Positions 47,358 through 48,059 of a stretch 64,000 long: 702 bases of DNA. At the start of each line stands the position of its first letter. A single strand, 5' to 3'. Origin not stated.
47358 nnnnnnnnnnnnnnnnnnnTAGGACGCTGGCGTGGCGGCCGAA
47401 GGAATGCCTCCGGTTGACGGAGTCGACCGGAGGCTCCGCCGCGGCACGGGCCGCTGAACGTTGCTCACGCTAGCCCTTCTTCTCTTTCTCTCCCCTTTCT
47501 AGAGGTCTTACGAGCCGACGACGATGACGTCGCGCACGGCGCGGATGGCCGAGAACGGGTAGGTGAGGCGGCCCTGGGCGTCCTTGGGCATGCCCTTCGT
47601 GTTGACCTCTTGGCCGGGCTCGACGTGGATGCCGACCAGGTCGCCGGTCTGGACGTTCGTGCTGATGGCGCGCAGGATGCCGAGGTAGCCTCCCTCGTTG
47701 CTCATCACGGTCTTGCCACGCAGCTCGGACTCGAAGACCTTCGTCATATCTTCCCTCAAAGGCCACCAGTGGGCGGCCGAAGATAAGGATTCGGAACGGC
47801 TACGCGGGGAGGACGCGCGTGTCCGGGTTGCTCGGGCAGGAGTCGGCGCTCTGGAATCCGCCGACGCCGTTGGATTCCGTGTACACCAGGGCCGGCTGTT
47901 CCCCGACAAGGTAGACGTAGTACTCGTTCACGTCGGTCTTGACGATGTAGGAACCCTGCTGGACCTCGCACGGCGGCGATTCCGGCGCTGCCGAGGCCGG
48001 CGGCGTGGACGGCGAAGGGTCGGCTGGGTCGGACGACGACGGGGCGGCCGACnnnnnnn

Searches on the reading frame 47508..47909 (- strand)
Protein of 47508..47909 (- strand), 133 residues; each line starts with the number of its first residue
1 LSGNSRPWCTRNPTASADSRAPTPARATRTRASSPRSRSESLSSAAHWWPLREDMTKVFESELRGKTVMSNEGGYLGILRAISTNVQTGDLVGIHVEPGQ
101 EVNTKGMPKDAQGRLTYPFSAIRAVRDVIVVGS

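Call 59: search_protein_families(library=pfam, proteins=[window:47508-47909:-], max_evalue=0.001)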
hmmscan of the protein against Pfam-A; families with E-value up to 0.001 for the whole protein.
window:47508-47909:- (133 aa): 1 family
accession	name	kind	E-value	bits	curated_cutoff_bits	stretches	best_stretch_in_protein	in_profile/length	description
PF05239.21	PRC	-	2.8e-05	24.5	21.2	1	56-131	2-71/78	PRC-barrel domain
